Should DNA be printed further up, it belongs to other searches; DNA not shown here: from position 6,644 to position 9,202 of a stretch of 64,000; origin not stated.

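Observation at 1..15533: GT-C glycosyltransferase cluster abutting secreted proteins with extreme Thr/Ala/Pro/Ser linkers: candidate protein O-glycosylation enzyme-substrate island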

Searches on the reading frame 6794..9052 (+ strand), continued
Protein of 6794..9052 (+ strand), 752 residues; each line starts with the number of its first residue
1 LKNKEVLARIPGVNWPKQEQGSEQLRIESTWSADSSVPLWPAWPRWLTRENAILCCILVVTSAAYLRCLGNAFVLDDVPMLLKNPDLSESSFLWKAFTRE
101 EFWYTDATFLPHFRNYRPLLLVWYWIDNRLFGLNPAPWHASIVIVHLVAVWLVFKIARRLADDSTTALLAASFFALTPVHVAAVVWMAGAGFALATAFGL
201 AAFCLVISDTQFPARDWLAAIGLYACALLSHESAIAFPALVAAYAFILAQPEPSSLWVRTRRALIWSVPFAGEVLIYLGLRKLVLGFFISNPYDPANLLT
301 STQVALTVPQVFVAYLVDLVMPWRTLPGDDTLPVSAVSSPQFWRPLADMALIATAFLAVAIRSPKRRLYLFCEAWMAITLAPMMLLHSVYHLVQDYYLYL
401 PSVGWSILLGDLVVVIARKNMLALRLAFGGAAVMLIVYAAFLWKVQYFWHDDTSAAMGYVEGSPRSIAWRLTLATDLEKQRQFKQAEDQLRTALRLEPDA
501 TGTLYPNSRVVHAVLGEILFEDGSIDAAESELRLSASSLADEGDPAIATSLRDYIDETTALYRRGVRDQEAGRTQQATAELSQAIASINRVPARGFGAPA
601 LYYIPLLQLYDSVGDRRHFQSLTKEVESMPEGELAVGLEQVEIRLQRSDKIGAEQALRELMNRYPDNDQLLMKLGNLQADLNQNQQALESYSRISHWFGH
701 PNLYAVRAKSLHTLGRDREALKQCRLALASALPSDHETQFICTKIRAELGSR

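Call 36: find_encoding_contigs(protein=P0094, flank=10000, max_places=2)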
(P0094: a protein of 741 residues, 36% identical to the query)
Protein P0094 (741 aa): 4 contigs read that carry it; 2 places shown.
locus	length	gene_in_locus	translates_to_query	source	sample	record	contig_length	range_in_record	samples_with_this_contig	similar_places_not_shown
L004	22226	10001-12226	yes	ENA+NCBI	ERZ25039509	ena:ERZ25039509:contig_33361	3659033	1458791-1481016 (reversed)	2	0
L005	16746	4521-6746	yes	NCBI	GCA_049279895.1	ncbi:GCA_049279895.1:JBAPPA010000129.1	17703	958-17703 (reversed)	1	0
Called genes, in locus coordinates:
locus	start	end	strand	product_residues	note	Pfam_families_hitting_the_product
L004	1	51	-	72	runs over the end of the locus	-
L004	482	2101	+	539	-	-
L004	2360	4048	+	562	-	-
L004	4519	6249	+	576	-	-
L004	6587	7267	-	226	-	-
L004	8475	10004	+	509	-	PF00535:Glycos_transf_2, PF13489:Methyltransf_23, PF13847:Methyltransf_31 (weak), PF08241:Methyltransf_11, PF08242:Methyltransf_12, PF13649:Methyltransf_25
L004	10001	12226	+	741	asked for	PF13181:TPR_8 (faint), PF13432:TPR_16 (weak), PF14559:TPR_19 (weak), PF13432:TPR_16, PF23914:TPR_CcmH_CycH, PF00515:TPR_1 (weak), PF07719:TPR_2 (weak), PF13414:TPR_11 (weak), +5 more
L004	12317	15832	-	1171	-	-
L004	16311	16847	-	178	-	PF00535:Glycos_transf_2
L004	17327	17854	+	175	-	PF13489:Methyltransf_23, PF13847:Methyltransf_31 (weak), PF13649:Methyltransf_25, PF08241:Methyltransf_11, PF08242:Methyltransf_12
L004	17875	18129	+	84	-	-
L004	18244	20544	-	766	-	-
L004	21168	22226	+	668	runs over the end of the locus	PF13424:TPR_12 (faint), PF13431:TPR_17 (faint), PF00515:TPR_1 (faint), PF07719:TPR_2 (faint), PF13174:TPR_6 (faint), PF13181:TPR_8 (faint), PF13432:TPR_16 (weak), PF23914:TPR_CcmH_CycH (weak), +3 more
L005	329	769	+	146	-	-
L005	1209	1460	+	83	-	-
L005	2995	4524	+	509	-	PF00535:Glycos_transf_2, PF13489:Methyltransf_23, PF13847:Methyltransf_31 (weak), PF08241:Methyltransf_11, PF08242:Methyltransf_12, PF13649:Methyltransf_25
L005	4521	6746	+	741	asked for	PF13181:TPR_8 (faint), PF13432:TPR_16 (weak), PF14559:TPR_19 (weak), PF13432:TPR_16, PF23914:TPR_CcmH_CycH, PF00515:TPR_1 (weak), PF07719:TPR_2 (weak), PF13414:TPR_11 (weak), +5 more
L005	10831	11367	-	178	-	PF00535:Glycos_transf_2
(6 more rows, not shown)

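Call 40: predict_structure(alignment_id=A1)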
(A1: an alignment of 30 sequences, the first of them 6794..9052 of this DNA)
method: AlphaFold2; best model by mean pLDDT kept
length: 752 residues; sequences in the alignment: 30
mean_pLDDT: 82.5   pTM: 0.79
mean pLDDT of the five models: 82.5, 82.1, 80.8, 79.6, 78.8
residues with pLDDT >= 90: 338; 70-90: 285; 50-70: 67; < 50: 62
segments of 3 or more residues with pLDDT < 50: 1-44, 105-107, 498-503, 541-543
pLDDT, mean of each block of 10 residues (from residue 1): 34 38 36 37 61 94 80 81 80 77 51 72 92 91 96 97 96 94 88 96 87 83 96 93 91 84 94 92 73 59 85 90 75 83 92 91 92 95 72 82 97 94 92 92 84 89 83 90 94 72 63 91 93 81 52 77 89 90 84 60 86 87 82 83 87 92 82 93 94 80 93 94 93 87 90 76
secondary structure, 60 per line:
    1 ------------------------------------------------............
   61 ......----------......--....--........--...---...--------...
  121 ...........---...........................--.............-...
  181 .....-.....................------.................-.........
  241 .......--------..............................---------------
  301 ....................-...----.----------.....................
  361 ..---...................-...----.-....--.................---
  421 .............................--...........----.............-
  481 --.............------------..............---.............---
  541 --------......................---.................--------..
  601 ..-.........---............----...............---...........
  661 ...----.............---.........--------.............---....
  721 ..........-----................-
elements in order (helices of 4 or more, strands of 3 or more residues): H49-66 H77-82 H85-88 H91-98 H118-131 H135-161 H164-176 H178-185 H187-207 H214-230 H232-247 H256-285 H301-320 H340-362 H366-384 H395-398 H401-417 H421-449 H452-462 H467-479 H483-495 H508-521 H525-537 H549-570 H574-590 H599-602 H604-612 H616-627 H632-646 H650-663 H668-680 H684-692 H701-713 H717-730 H736-751

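Call 42: search_protein_families(library=pfam, proteins=[L001:3466-4767:+, L001:660-3332:+, L004:8475-10004:+, L001:11890-13452:-, L001:7539-8774:+, L004:12317-15832:-, L004:18244-20544:-, L003:12408-14357:+], max_evalue=0.01)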
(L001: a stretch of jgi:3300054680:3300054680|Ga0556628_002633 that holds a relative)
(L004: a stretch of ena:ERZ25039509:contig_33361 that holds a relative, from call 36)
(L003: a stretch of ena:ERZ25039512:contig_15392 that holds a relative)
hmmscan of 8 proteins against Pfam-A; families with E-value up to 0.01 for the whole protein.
L001:3466-4767:+ (433 aa): 11 families
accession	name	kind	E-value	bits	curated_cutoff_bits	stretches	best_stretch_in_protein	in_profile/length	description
PF00535.33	Glycos_transf_2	-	4.5e-28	98.7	23.3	1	4-161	1-165/168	Glycosyl transferase family 2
PF08241.18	Methyltransf_11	-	1.6e-19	70.8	21.2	1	266-351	1-95/95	Methyltransferase domain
PF13489.12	Methyltransf_23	-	1.9e-14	54.1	27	1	244-402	6-163/164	Methyltransferase domain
PF13649.12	Methyltransf_25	-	1.3e-12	48.7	27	1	265-347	1-97/97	Methyltransferase domain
PF13847.12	Methyltransf_31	-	7.2e-11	42.4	27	1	262-360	4-118/145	Methyltransferase domain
PF08242.18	Methyltransf_12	-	4.4e-07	31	30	1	266-349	1-98/98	Methyltransferase domain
PF01209.24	Ubie_methyltran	-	1.5e-05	24.9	20.1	1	298-350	98-150/233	ubiE/COQ5 methyltransferase family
PF13733.12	Glyco_transf_7N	-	0.0003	20.9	27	1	3-40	49-86/134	N-terminal region of glycosyl transferase group 7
PF07021.18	MetW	-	0.00035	20.7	21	1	250-361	2-117/193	Methionine biosynthesis protein MetW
PF20922.3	Anamorsin_N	-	0.00066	19.9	27.1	1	313-352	48-88/163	Anamorsin, N-terminal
PF03141.22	Methyltransf_29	-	0.0037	16.3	23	1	291-355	154-221/506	Putative S-adenosyl-L-methionine-dependent methyltransferase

L001:660-3332:+ (890 aa): 4 families
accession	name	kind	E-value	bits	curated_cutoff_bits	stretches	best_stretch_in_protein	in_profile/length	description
PF13964.12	Kelch_6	-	6e-13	48.7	25.3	0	428-481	5-45/50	Kelch motif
PF01344.31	Kelch_1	-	3.6e-11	42.8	20.1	1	431-481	8-44/46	Kelch motif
PF13418.12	Kelch_4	-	4.9e-06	26.8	21.6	0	428-482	5-47/49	Galactose oxidase, central domain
PF22073.2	Cep192_D4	-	0.0066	17.1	35.5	0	51-134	4-93/112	Cep192 domain 4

L004:8475-10004:+ (509 aa): 7 families
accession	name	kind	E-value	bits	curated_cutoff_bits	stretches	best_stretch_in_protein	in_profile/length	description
PF00535.33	Glycos_transf_2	-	9.2e-29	101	23.3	1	14-189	1-166/168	Glycosyl transferase family 2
PF13489.12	Methyltransf_23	-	1.7e-13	51.1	27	1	286-426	23-163/164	Methyltransferase domain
PF08242.18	Methyltransf_12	-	7.9e-13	49.4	30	1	290-383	1-97/98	Methyltransferase domain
PF08241.18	Methyltransf_11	-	6.7e-09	36.7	21.2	1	290-386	1-95/95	Methyltransferase domain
PF13649.12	Methyltransf_25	-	2.2e-08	35.1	27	1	289-382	1-97/97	Methyltransferase domain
PF13847.12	Methyltransf_31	-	4.3e-06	26.9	27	1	286-390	4-113/145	Methyltransferase domain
PF13641.12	Glyco_tranf_2_3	-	0.00052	20.5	27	1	13-113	3-97/230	Glycosyltransferase like family 2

L001:11890-13452:- (520 aa): 1 family
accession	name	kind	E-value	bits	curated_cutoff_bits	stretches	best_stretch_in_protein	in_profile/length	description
PF13231.12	PMT_2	-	0.0021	18.7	26.1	1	100-258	10-155/160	Dolichyl-phosphate-mannose-protein mannosyltransferase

L001:7539-8774:+ (411 aa): 1 family
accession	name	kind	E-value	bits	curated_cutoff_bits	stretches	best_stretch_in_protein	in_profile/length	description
PF01757.29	Acyl_transf_3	-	6.5e-31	108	31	1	36-384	2-324/326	Acyltransferase domain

L004:12317-15832:- (1171 aa): 7 families
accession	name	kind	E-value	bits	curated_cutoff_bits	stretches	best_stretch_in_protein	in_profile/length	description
PF01436.27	NHL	-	1.1e-60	199.1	20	7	144-171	1-28/28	NHL repeat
PF25021.1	TEN_NHL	-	8.2e-23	81.4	27.1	1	858-939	82-165/357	Teneurin NHL domain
PF08450.18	SGL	-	4.8e-07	30.1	26.3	0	280-400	135-234/246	SMP-30/Gluconolactonase/LRE-like region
PF06739.17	SBBP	-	2e-06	28.1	20.5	0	141-161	9-29/38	Beta-propeller repeat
PF15780.11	ASH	-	5.1e-05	23.8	27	1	1036-1121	5-91/98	Abnormal spindle-like microcephaly-assoc'd, ASPM-SPD-2-Hydin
PF22073.2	Cep192_D4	-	0.00057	20.5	35.5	1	1034-1121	4-95/112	Cep192 domain 4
PF22544.2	HYDIN_VesB_CFA65-like_Ig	-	0.002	18.8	25.5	1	1035-1128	4-94/100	HYDIN/CFA65/VesB-like, Ig-like domain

L004:18244-20544:- (766 aa): 0 families

L003:12408-14357:+ (649 aa): 1 family
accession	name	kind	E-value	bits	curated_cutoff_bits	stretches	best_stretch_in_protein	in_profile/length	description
PF13432.12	TPR_16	-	0.0049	17.7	32.7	0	441-479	21-59/65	Tetratricopeptide repeat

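Call 43: search_solved_structures(query=L001:3466-4767:+, max_evalue=0.001)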
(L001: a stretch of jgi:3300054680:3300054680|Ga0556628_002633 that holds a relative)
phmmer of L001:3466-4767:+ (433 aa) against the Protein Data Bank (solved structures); distinct sequences matched with E-value up to 0.001: 38.
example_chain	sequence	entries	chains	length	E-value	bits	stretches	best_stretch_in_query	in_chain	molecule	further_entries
5mlz_A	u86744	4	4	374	1.8e-28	102.7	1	1-228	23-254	Dolichol monophosphate mannose synthase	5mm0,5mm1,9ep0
9bhc_C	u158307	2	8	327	5.6e-16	61.5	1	3-209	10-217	Undecaprenyl-phosphate 4-deoxy-4-formamido-L-arabinose transferase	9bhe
8vxh_A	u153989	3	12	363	7.2e-16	61.2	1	3-209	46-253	Undecaprenyl-phosphate 4-deoxy-4-formamido-L-arabinose transferase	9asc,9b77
9hwj_A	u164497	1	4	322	6.1e-15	58.1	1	3-209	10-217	Undecaprenyl-phosphate 4-deoxy-4-formamido-L-arabinose transferase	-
5ekp_C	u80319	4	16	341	4.4e-12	48.7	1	2-164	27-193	Uncharacterized glycosyltransferase sll0501 | Glycosyltransferase sll0501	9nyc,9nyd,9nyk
9nye_A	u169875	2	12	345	4.5e-12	48.7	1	2-164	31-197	Glycosyltransferase sll0501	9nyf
5eke_A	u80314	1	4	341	5.4e-12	48.4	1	2-163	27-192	Uncharacterized glycosyltransferase sll0501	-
8zc8_A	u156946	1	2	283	1.5e-07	33.8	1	303-351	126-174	MitM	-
21zq_A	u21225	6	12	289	1.5e-07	33.7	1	303-351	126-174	MitM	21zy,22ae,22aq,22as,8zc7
6uak_A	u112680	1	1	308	1.9e-07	33.4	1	262-349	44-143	SAM dependent methyltransferase LahSB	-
1ve3_A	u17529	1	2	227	5e-07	32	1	253-355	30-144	hypothetical protein PH0226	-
8ys9_A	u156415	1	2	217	4.1e-06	29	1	259-351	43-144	Phosphatidylethanolamine N-methyltransferase/phosphatidyl-N-methylethanolamine N-methyltra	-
2gs9_A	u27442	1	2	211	5e-06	28.7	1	301-356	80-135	Hypothetical protein TT1324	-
4kdr_A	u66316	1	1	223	2.3e-05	26.5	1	263-387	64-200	3-demethylubiquinone-9 3-methyltransferase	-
5dpm_A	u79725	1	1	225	2.4e-05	26.5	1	263-387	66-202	Ubiquinone biosynthesis O-methyltransferase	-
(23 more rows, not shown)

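Call 44: fold_search(model_id=the predicted structure, library=pdb)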
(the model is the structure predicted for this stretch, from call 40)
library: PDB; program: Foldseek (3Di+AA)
matches with E <= 10: 1359; with E <= 0.001: 45
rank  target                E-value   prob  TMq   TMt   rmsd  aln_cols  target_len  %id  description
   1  6eou                  3.6e-05  1.00  0.18  0.35  16.4       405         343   14  O-GlcNAc transferase TPR domain with the intellectual disability associated mutation L254F (released 2018-05-09)
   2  8chy                  3.9e-05  1.00  0.16  0.38  16.9       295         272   18  Crystal structure of an 8-repeat consensus TPR superhelix with Zinc. (released 2024-02-21)
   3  8a3t_F                4.5e-05  1.00  0.15  0.20  22.6       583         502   13  S. cerevisiae APC/C-Cdh1 complex (released 2022-08-31)
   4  9qhb                  5.8e-05  1.00  0.17  0.42  15.7       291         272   16  Crystal structure of 16-repeat CTPR protein with eliminated coordination sites (released 2025-10-22)
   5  5dse_C                7.3e-05  1.00  0.19  0.20  32.0       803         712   10  Crystal Structure of the TTC7B/Hyccin Complex (released 2015-12-02)
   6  9qhc_B                7.8e-05  1.00  0.15  0.35  16.4       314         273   16  Crystal structure of 8-repeat CTPR protein with eliminated coordination sites (released 2025-10-22)
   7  1w3b_A                8.8e-05  1.00  0.19  0.35  15.6       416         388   16  The superhelical TPR domain of O-linked GlcNAc transferase reveals structural similarities to importin alpha. (released 2004-09-09)
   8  9hvq_Q                9.5e-05  1.00  0.23  0.20  25.8       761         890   10  Structure of the transcribing Pol II-DSIF-PAF-SPT6-RECQL5 complex (released 2025-07-16)
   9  5dse_A                1.1e-04  1.00  0.21  0.27  24.1       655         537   12  Crystal Structure of the TTC7B/Hyccin Complex (released 2015-12-02)
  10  8hmd_C                1.2e-04  1.00  0.16  0.10  31.0       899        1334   12  base module state 2 of Tetrahymena IFT-A (released 2023-06-14)
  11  6vbv_4                1.4e-04  1.00  0.19  0.33  15.0       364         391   15  Structure of the bovine BBSome:ARL6:GTP complex (released 2020-01-29)
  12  7e9s_A                1.5e-04  1.00  0.27  0.24  14.6       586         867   14  Archaeal oligosaccharyltransferase AglB from Archaeoglobus fulgidus in complex with an inhibitory peptide and a dolich (released 2021-09-08)
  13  7ntf_B                1.6e-04  1.00  0.19  0.17  13.6       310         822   18  Cryo-EM structure of unliganded O-GlcNAc transferase (released 2021-11-17)
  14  6voa_E                1.6e-04  1.00  0.19  0.34  15.0       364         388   15  Cryo-EM structure of the BBSome-ARL6 complex (released 2020-06-24)
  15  8qpe_N                1.7e-04  1.00  0.18  0.16  27.8       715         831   11  Cryo-EM Structure of Pre-B-like Complex (core part) (released 2024-05-22)
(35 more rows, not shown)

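Call 69: find_related_loci(query=L003:2743-4050:+, collection=metagenome_contigs, flank=10000)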
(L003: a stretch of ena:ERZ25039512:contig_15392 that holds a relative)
Query L003:2743-4050:+ (435 aa) in metagenome_contigs; peptide patterns used: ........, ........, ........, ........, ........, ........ (x = any residue, [..] = any of these).
482 stretches matched a pattern; 426 encode a relative of the query (tblastn E <= 1e-3); the best 80 are kept; 80 distinct loci.
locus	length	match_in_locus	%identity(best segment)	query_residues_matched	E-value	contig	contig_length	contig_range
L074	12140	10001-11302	96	1-434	0e+0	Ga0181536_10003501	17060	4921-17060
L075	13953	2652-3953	96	1-434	0e+0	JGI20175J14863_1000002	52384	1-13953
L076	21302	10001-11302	96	1-434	0e+0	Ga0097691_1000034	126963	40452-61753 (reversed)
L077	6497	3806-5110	95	1-435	0e+0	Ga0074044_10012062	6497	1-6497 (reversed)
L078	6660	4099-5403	95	1-435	0e+0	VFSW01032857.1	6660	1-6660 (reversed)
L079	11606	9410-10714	94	1-435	0e+0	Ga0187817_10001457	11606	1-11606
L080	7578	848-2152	94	1-435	0e+0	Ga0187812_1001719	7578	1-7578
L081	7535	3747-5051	94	1-435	0e+0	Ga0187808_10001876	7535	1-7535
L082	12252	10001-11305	93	1-435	0e+0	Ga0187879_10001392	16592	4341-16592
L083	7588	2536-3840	88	1-435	0e+0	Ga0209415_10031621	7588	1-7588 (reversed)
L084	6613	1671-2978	87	1-435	0e+0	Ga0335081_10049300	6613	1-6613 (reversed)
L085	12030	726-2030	86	1-435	0e+0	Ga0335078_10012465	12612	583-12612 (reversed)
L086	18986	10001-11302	86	1-435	0e+0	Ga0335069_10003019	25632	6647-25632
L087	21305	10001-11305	82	1-435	0e+0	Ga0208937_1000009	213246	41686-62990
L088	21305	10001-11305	82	1-435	0e+0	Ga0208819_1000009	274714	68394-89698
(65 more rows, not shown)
